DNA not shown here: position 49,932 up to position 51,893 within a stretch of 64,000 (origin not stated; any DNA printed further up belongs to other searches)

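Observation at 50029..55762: Compact sigma-54 promoter, secreted GH8-like protein, Hanks kinase and FHA-domain enhancer-binding protein unit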

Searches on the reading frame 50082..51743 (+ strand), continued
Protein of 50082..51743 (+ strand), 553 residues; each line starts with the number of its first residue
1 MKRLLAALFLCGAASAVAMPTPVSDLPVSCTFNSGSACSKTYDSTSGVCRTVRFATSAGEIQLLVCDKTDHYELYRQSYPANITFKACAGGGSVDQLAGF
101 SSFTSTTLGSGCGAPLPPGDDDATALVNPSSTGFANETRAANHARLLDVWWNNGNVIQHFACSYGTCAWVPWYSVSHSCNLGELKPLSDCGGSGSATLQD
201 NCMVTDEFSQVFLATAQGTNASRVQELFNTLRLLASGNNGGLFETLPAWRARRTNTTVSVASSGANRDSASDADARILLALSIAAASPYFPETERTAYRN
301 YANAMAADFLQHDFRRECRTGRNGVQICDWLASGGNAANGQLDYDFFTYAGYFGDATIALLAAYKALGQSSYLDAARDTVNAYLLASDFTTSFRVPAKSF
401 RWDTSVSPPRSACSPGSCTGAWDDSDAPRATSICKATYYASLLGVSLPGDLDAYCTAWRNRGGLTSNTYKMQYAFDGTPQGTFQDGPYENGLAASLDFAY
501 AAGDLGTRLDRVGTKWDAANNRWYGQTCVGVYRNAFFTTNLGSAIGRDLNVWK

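Call 29: fold_search(model_id=the predicted structure, library=pdb)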
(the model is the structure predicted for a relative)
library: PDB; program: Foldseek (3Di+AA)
matches with E <= 10: 464; with E <= 0.001: 70
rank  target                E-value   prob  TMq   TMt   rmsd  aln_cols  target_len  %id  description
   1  4q2b_C                1.1e-08  1.00  0.43  0.66   5.3       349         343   15  The crystal structure of an endo-1,4-D-glucanase from Pseudomonas putida KT2440 (released 2014-06-25)
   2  1wzz                  1.3e-08  1.00  0.40  0.65   5.8       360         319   17  Structure of endo-beta-1,4-glucanase CMCax from Acetobacter xylinum (released 2006-03-14)
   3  1cem                  1.5e-08  1.00  0.49  0.71   6.0       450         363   15  ENDOGLUCANASE A (CELA) CATALYTIC CORE, RESIDUES 33-395 (released 1997-01-11)
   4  4q2b_A                1.7e-08  1.00  0.42  0.63   6.4       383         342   14  The crystal structure of an endo-1,4-D-glucanase from Pseudomonas putida KT2440 (released 2014-06-25)
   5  1kwf_A                2.8e-08  1.00  0.49  0.71   6.0       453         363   14  Atomic Resolution Structure of an Inverting Glycosidase in Complex with Substrate (released 2002-03-13)
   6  1is9                  3.2e-08  1.00  0.49  0.72   5.9       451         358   15  Endoglucanase A from Clostridium thermocellum at atomic resolution (released 2002-09-04)
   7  1v5c                  4.8e-08  1.00  0.44  0.60   7.0       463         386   14  The crystal structure of the inactive form chitosanase from Bacillus sp. K17 at pH3.7 (released 2004-12-07)
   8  4q2b_B                5.8e-08  1.00  0.42  0.64   6.3       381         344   14  The crystal structure of an endo-1,4-D-glucanase from Pseudomonas putida KT2440 (released 2014-06-25)
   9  7cju_A                7.4e-08  1.00  0.44  0.59   6.9       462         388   13  Crystal structure of inactive form of chitosanase crystallized by ammonium sulfate (released 2020-07-29)
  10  2a8z                  1.2e-07  1.00  0.45  0.59   7.7       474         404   12  Structure Of A Cold-Adapted Family 8 Xylanase (released 2005-12-20)
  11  5xd0_A                1.4e-07  1.00  0.45  0.63   6.2       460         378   14  Apo Structure of Beta-1,3-1,4-glucanase from Paenibacillus sp.X4 (released 2017-04-19)
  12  1h12                  1.9e-07  1.00  0.45  0.59   7.8       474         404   11  Structure of a cold-adapted family 8 xylanase (released 2003-03-13)
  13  9b87_A                2.6e-07  1.00  0.43  0.66   5.0       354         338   12  Tetrameric cryo-EM structure of E. coli BcsZ (released 2025-02-19)
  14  5gy3                  2.6e-07  1.00  0.39  0.64   5.5       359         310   15  The crystal structure of endoglucanase Cel10, a family 8 glycosyl hydrolase from Klebsiella pneumoniae (released 2016-12-21)
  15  5czl                  3.4e-07  1.00  0.40  0.65   5.4       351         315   15  Crystal structure of a novel GH8 endo-beta-1,4-glucanase from an Achatina fulica gut metagenomic library (released 2016-08-03)
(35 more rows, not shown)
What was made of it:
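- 50082..51743 (+): Gene 1, 553 aa. It has a Sec-type signal peptide (about residues 1-18), a mobile Cys-rich beta domain (about residues 23-105) and an (alpha/alpha)6 barrel (about residues 125-553). Conserved residues are D206/E207, W249, D272 (in ASDAD), Y352 and D426/R429. The top Foldseek hits are GH8 enzymes (call 29).
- The top 24 structural neighbours are GH8 enzymes (call 29).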

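Call 31: search_solved_structures(query=A1, max_evalue=10, show_alignments=3)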
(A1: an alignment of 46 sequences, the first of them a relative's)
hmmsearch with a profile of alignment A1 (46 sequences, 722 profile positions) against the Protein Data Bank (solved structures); distinct sequences matched with E-value up to 10: 1.
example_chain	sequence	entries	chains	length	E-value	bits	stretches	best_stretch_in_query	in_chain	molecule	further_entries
6fxd_A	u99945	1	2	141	0.16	13.8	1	331-392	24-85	MupZ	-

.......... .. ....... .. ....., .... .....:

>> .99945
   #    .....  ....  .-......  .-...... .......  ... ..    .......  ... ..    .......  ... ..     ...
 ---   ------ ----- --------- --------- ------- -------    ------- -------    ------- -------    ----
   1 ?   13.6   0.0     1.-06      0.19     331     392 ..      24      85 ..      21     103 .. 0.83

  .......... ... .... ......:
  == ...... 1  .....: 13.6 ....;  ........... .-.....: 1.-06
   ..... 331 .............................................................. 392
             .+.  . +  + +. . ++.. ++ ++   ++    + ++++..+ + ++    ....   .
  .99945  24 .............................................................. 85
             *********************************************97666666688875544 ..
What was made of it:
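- On Glycoside hydrolase family 8: A profile search of PDB sequences finds no GH8 (call 31).
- Tried and rejected: A profile search of PDB sequences gave only a spurious MupZ match (call 31).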

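Call 84: find_related_loci(query=P0001, collection=metagenome_contigs, flank=6000)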
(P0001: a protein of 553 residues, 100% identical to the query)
Query P0001 (553 aa) in metagenome_contigs; peptide patterns used: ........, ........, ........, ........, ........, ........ (x = any residue, [..] = any of these).
28 stretches matched a pattern; 1 encode a relative of the query (tblastn E <= 1e-3); 1 distinct loci.
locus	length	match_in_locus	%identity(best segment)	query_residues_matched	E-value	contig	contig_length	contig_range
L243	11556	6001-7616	70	1-553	0e+0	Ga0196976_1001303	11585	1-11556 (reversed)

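Call 86: find_encoding_contigs(protein=P0010, flank=7000, max_places=1)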
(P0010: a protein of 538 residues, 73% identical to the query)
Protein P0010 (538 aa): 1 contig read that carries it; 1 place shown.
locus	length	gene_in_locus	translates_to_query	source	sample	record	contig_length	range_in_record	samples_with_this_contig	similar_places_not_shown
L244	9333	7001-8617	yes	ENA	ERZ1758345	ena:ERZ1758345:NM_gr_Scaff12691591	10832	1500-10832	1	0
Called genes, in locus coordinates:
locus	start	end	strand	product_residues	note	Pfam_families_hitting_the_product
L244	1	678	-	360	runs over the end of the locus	PF25371:DUF7884 (weak), PF02353:CMAS, PF13489:Methyltransf_23, PF08241:Methyltransf_11, PF08242:Methyltransf_12, PF13649:Methyltransf_25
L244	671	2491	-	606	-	PF00027:cNMP_binding, PF24179:NTE_Ploop, PF01734:Patatin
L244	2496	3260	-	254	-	PF00487:FA_desaturase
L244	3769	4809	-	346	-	PF00756:Esterase, PF00561:Abhydrolase_1 (faint)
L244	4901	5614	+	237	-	-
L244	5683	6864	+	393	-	PF05922:Inhibitor_I9 (faint), PF00082:Peptidase_S8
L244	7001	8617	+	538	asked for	-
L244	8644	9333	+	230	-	?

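Call 87: find_encoding_contigs(protein=P0022, flank=7000, max_places=1)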
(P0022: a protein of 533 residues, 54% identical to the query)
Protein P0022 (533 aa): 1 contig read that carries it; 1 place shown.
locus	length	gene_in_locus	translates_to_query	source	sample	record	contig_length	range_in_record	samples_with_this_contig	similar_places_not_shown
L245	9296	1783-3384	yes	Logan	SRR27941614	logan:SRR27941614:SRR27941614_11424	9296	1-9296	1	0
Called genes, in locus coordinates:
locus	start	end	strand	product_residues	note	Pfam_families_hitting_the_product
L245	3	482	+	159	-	?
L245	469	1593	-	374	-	-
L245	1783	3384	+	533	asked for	-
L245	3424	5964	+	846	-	PF00069:Pkinase, PF07714:PK_Tyr_Ser-Thr, PF13517:FG-GAP_3 (faint), PF01839:FG-GAP (faint), PF13424:TPR_12 (faint)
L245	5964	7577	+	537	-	PF16697:Yop-YscD_cpl (weak), PF00498:FHA, PF00158:Sigma54_activat, PF14532:Sigma54_activ_2 (faint), PF25601:AAA_lid_14, PF02954:HTH_8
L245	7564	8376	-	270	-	PF00753:Lactamase_B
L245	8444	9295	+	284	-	?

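Call 93: search_protein_families(library=pfam, alignment_id=A1, max_evalue=1)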
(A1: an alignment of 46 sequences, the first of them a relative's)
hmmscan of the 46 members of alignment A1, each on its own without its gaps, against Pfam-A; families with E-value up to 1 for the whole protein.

A. member 1, P0001 (553 aa): 0 families

B. families by the number of members that match (of 46 scanned): 30 families (the first 25 are shown)
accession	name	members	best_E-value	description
PF06662.19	C5-epim_C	7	0.0013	D-glucuronyl C5-epimerase C-terminus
PF11617.13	Cu-binding_MopE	3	3e-22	Putative metal-binding motif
PF00801.26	PKD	3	1.7e-05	PKD domain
PF03380.19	DUF282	3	0.00096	Caenorhabditis protein of unknown function, DUF282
PF01270.23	Glyco_hydro_8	3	0.0052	Glycosyl hydrolases family 8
PF18911.6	PKD_4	2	6.1e-08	PKD domain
PF22122.2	InlK_D2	2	0.08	Internalin K domain D2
PF13627.12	LptM_cons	2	0.13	LPS-assembly lipoprotein LptM, conserved region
PF08308.17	PEGA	1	8.7e-15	PEGA domain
PF13620.12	CarboxypepD_reg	1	5e-08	Carboxypeptidase regulatory-like domain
PF13715.12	CarbopepD_reg_2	1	1.3e-07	CarboxypepD_reg-like domain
PF03627.19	PapG_N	1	0.00062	PapG carbohydrate binding domain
PF09430.16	EMC7_beta-sandw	1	0.002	ER membrane protein complex subunit 7, beta-sandwich domain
PF00963.24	Cohesin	1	0.0032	Cohesin domain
PF14686.12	fn3_3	1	0.034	Polysaccharide lyase family 4, domain II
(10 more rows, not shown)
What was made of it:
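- More family members touch C5-epim_C (7 of 46) than Glyco_hydro_8 (3 of 46), all weakly (call 93).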

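Call 104: search_protein_representatives(alignment_id=A1)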
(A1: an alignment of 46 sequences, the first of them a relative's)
Query: 46 sequences, 722 profile positions. Proteins with E-value up to 0.001 (for the whole library): 301; up to 1e-10: 260; up to 1e-30: 201. The best 150 are listed.
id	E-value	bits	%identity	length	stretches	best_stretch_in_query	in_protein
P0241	1.4e-281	952.8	-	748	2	21-581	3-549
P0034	5.0e-278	941.1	-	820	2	5-690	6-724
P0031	2.1e-275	932.5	-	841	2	11-685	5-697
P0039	9.0e-270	913.8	-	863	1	21-722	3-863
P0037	6.0e-267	904.5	-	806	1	23-721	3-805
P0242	1.0e-247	840.9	-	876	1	5-600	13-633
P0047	1.3e-242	824.0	-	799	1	1-687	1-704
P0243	7.9e-238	808.2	-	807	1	12-621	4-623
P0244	2.6e-237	806.6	-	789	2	3-680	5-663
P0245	4.0e-237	805.9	-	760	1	13-721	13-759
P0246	5.8e-237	805.4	-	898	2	9-685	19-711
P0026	4.3e-235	799.2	-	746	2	20-575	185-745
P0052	1.1e-230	784.7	-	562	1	21-561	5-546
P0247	1.1e-229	781.4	-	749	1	17-686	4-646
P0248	1.9e-229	780.5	-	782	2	8-515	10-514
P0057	2.4e-155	535.5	-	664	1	1-652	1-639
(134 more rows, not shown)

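Call 106: search_protein_families(library=pfam, alignment_id=A6, max_evalue=0.01)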
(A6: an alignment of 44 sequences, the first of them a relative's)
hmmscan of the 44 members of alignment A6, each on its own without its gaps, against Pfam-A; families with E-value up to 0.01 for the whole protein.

A. member 1, P0331 (815 aa): 2 families
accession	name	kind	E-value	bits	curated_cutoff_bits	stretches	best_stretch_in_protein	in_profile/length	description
PF13620.12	CarboxypepD_reg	-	9.8e-07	29.5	32.3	1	468-530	15-81/82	Carboxypeptidase regulatory-like domain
PF09430.16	EMC7_beta-sandw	-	0.0098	16.5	26.6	0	468-541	8-80/122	ER membrane protein complex subunit 7, beta-sandwich domain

B. families by the number of members that match (of 44 scanned): 11 families
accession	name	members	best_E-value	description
PF00041.27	fn3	4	1e-17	Fibronectin type III domain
PF18998.6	Flg_new_2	3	1.4e-11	Divergent InlB B-repeat domain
PF16656.11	Pur_ac_phosph_N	2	5e-11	Purple acid Phosphatase, N-terminal domain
PF25059.1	FN3_DSCAM-DSCAML_C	2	1.6e-08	DSCAM/DSCAML C-terminal Fn3-like domain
PF13620.12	CarboxypepD_reg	2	9.8e-07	Carboxypeptidase regulatory-like domain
PF08308.17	PEGA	1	2e-28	PEGA domain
PF13385.13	Laminin_G_3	1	9.7e-26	Concanavalin A-like lectin/glucanases superfamily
PF21910.2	GH85_C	1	0.00059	GH85 endohexosaminidases, C-terminal domain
PF24893.1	DUF7743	1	0.0018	Domain of unknown function (DUF7743)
PF21086.3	ACT_PSP_2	1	0.0026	ACT domain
PF09430.16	EMC7_beta-sandw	1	0.0098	ER membrane protein complex subunit 7, beta-sandwich domain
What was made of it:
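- Its relatives carry extracellular modules such as PKD, fn3 and PEGA (calls 93, 106).
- Tried and rejected: Pfam scans of divergent members showed only accessory extracellular domains (call 106).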
